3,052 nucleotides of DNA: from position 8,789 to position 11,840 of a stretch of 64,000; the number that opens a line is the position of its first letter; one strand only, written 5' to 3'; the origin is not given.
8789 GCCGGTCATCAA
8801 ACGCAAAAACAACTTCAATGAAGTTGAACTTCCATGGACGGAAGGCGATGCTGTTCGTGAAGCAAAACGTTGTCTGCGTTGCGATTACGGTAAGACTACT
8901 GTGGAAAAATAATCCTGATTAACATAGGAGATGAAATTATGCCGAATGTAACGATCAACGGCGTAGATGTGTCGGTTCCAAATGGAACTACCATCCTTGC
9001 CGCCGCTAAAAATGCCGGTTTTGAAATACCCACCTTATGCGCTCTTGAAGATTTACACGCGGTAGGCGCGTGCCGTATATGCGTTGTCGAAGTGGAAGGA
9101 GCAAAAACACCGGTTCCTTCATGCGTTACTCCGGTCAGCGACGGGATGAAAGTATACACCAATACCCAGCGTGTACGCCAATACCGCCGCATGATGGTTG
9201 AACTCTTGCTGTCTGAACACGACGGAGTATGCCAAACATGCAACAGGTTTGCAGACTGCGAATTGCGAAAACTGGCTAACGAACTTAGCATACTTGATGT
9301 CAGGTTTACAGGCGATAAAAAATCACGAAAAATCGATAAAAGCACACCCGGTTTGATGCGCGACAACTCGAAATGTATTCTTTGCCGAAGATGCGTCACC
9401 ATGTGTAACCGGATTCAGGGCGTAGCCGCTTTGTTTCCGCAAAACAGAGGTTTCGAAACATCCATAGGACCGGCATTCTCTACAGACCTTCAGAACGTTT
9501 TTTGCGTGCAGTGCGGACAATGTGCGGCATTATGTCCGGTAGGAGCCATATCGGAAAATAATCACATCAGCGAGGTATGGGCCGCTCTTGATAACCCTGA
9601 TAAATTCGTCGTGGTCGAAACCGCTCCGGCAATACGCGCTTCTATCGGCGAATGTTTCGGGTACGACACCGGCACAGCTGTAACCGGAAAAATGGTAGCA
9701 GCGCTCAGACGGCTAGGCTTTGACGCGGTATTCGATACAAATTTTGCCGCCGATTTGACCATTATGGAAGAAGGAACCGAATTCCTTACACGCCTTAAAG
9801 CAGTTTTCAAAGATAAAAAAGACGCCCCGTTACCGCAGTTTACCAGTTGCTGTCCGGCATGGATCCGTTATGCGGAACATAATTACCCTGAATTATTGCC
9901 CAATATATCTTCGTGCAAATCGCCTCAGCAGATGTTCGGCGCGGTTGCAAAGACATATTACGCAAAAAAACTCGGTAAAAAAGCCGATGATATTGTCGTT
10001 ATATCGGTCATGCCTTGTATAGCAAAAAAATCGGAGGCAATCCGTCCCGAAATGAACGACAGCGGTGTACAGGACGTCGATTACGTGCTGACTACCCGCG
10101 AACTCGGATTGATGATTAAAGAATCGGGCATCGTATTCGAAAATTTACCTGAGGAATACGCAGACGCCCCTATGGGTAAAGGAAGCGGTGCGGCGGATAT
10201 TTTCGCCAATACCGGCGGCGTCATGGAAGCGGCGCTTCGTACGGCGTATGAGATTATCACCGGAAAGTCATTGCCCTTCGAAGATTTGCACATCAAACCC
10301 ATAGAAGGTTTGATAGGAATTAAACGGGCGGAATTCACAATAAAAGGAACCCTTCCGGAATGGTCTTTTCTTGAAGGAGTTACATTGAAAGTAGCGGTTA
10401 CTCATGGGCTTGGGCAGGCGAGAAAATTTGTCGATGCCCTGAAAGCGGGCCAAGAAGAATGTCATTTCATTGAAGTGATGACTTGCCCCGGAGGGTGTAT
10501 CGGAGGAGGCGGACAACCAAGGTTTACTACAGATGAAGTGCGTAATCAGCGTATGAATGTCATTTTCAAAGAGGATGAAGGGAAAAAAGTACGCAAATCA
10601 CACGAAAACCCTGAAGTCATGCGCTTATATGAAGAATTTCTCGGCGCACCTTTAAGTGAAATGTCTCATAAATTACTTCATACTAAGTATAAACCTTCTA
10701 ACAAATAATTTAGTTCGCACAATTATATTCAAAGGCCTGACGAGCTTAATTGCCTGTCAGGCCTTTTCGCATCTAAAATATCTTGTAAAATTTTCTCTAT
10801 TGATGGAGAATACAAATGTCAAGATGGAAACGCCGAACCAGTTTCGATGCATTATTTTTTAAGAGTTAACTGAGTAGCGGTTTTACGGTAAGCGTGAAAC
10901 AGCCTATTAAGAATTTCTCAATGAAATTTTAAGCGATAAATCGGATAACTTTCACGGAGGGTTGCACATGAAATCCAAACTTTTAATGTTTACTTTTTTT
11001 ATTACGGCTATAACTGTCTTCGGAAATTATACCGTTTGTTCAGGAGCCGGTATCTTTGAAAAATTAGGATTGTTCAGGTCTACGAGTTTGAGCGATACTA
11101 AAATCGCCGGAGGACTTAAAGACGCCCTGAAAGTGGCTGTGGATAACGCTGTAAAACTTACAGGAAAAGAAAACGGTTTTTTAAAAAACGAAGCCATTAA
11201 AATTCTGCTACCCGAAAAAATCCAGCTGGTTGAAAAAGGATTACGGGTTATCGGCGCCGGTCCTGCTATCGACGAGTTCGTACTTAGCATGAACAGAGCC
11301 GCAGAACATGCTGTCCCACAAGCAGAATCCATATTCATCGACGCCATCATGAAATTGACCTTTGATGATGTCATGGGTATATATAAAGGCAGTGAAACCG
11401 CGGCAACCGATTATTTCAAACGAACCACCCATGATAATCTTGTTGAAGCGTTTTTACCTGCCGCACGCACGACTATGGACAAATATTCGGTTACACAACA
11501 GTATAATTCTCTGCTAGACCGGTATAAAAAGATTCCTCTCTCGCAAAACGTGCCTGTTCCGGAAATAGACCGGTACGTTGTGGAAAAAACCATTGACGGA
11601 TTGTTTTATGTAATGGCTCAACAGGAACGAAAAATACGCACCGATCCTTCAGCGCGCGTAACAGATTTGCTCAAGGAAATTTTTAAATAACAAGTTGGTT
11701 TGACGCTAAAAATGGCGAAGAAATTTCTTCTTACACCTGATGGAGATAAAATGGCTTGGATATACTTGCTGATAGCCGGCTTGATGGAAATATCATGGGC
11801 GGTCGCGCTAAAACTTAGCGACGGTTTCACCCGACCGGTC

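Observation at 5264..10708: Second hydrogenase locus with a NuoF::GltD fusion subunit (putative NADPH-linked multimeric [FeFe]-hydrogenase)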

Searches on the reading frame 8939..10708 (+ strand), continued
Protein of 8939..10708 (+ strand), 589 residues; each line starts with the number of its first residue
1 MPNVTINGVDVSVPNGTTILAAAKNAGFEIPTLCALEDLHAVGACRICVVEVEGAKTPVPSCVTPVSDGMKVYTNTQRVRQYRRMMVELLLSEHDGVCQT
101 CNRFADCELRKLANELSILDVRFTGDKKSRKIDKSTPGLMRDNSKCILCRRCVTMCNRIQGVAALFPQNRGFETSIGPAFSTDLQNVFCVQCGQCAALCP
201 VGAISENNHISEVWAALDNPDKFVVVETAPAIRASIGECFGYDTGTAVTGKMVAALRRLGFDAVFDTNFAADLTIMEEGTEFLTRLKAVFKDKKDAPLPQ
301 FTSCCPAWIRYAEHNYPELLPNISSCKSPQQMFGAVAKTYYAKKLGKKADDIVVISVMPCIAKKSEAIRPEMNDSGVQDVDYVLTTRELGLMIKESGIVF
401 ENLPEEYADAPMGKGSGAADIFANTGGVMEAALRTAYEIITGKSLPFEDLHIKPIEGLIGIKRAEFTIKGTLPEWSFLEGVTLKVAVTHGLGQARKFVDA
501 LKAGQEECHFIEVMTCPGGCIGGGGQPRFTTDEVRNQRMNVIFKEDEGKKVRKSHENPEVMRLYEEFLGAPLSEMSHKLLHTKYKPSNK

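Call 51: search_solved_structures(query=window:8939-10708:+, max_evalue=1e-40, show_alignments=5)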
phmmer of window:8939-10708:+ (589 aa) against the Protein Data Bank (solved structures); distinct sequences matched with E-value up to 1e-40: 46.
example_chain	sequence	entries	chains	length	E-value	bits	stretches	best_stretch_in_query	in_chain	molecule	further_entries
8a6t_A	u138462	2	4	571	1.2e-174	585.4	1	4-586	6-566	Electron bifurcating hydrogenase subunit HydA1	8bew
7q4v_A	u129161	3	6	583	8.2e-174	582.6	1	5-586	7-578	Iron hydrogenase HydA1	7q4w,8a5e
9rj9_A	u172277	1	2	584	5.5e-141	474.2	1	2-587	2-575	Iron hydrogenase 1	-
7qhf_A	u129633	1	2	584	1.8e-140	472.6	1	2-587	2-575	Iron hydrogenase 1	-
4xdd_A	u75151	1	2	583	2.5e-140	472.1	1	2-587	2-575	Iron hydrogenase 1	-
4xdc_A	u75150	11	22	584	2.6e-140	472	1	2-587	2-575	Iron hydrogenase 1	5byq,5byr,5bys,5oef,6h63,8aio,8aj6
8cjy_A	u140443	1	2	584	3.6e-140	471.5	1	2-587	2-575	Iron hydrogenase 1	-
9rjo_A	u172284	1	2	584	5.2e-140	471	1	2-587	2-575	Iron hydrogenase 1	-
6gm8_A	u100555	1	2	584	6e-140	470.8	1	2-587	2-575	Iron hydrogenase 1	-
6gm0_A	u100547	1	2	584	6.1e-140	470.8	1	2-587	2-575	Iron hydrogenase 1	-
6gm2_A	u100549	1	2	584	6.3e-140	470.8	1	2-587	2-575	Iron hydrogenase 1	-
6yf4_A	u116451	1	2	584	6.3e-140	470.8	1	2-587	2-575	Iron hydrogenase 1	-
6gm4_A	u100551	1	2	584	6.9e-140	470.6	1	2-587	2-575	Iron hydrogenase 1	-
1c4a_A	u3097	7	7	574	7.2e-140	470.6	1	2-585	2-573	PROTEIN (FE-ONLY HYDROGENASE) | PROTEIN (PERIPLASMIC HYDROGENASE 1) | Iron hydrogenase 1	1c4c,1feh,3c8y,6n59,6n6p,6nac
6gm3_A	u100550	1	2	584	9.5e-140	470.2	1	2-587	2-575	Iron hydrogenase 1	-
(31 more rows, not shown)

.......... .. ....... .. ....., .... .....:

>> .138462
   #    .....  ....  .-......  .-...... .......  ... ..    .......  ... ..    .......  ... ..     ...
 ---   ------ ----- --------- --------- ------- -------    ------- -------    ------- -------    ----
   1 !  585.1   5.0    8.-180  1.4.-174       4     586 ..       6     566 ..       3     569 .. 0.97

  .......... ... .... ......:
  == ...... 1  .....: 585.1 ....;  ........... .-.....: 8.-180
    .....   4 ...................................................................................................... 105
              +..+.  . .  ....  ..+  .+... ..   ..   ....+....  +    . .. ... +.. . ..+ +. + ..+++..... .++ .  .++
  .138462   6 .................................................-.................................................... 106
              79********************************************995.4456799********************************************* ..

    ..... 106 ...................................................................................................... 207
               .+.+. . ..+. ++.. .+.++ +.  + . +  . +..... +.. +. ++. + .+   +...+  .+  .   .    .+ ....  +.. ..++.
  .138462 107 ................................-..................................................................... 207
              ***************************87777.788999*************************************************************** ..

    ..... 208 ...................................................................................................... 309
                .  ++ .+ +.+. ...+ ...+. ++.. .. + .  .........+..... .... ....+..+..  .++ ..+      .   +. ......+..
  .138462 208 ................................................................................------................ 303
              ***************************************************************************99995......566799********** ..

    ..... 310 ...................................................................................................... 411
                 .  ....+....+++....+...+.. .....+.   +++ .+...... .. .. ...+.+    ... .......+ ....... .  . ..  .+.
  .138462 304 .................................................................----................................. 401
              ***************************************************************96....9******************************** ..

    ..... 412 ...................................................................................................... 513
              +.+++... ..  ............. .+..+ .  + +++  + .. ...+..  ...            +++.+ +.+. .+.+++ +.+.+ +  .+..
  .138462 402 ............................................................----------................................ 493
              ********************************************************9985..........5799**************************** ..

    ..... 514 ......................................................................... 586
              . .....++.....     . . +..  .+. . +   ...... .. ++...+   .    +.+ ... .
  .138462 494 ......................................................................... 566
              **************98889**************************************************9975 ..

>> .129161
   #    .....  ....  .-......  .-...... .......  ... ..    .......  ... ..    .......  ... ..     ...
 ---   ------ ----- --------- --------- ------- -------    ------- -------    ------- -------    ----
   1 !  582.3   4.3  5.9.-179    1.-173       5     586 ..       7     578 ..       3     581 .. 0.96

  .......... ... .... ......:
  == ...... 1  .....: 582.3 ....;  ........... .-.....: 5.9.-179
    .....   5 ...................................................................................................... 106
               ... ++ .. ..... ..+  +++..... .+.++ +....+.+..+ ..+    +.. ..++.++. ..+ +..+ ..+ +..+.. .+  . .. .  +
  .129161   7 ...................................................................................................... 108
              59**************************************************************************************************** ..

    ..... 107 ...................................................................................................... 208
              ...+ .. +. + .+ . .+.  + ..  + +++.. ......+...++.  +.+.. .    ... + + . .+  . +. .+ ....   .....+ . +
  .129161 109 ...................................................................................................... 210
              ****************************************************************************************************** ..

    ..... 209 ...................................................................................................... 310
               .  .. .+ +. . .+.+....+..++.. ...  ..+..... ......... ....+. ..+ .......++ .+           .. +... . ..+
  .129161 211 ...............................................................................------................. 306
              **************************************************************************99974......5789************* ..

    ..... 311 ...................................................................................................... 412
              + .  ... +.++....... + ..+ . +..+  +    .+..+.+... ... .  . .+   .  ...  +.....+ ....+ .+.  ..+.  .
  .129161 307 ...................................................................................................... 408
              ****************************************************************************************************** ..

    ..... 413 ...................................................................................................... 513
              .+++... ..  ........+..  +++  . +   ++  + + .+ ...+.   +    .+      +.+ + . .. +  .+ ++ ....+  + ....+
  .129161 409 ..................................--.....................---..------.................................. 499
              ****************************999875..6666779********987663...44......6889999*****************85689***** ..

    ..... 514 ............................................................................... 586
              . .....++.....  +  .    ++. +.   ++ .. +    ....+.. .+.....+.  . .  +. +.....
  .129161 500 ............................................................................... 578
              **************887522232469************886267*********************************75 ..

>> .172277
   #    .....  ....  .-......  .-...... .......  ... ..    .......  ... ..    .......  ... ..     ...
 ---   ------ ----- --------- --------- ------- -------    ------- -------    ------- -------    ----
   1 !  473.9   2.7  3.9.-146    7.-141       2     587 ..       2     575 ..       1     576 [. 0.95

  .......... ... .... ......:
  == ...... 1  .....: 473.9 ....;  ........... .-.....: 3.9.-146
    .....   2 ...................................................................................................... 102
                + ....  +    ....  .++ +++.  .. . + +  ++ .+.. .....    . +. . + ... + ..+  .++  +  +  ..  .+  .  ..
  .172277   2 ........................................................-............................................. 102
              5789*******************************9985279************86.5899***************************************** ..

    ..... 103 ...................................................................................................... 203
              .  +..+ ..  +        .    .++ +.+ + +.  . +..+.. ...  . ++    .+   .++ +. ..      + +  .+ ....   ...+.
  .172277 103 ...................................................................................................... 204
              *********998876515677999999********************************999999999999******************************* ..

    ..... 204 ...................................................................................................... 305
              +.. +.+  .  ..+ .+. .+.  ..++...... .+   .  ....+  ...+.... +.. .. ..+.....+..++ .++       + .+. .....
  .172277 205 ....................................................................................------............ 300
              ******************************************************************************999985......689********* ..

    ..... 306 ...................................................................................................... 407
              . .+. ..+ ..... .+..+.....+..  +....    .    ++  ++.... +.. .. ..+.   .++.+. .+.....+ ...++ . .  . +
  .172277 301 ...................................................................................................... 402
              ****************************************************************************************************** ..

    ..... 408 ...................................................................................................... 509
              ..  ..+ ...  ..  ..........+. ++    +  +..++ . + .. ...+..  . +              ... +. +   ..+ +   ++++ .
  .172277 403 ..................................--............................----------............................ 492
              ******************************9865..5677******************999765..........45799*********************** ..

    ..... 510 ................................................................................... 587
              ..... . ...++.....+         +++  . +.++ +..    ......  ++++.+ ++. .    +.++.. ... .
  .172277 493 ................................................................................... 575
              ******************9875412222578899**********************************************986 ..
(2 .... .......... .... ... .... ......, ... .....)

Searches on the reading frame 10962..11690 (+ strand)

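Call 6: search_protein_families(library=pfam, proteins=[window:10962-11690:+], max_evalue=0.001)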
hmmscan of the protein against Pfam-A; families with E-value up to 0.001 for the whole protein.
window:10962-11690:+ (242 aa): 1 family
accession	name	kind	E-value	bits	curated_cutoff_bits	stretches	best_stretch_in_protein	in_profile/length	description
PF13852.11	DUF4197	-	4.7e-70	235.7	24.9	1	43-241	2-198/199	Protein of unknown function (DUF4197)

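Call 7: search_protein_families(library=ncbifam, proteins=[window:10962-11690:+], max_evalue=0.001)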
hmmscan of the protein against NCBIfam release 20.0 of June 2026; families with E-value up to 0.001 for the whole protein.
window:10962-11690:+ (242 aa): 0 families
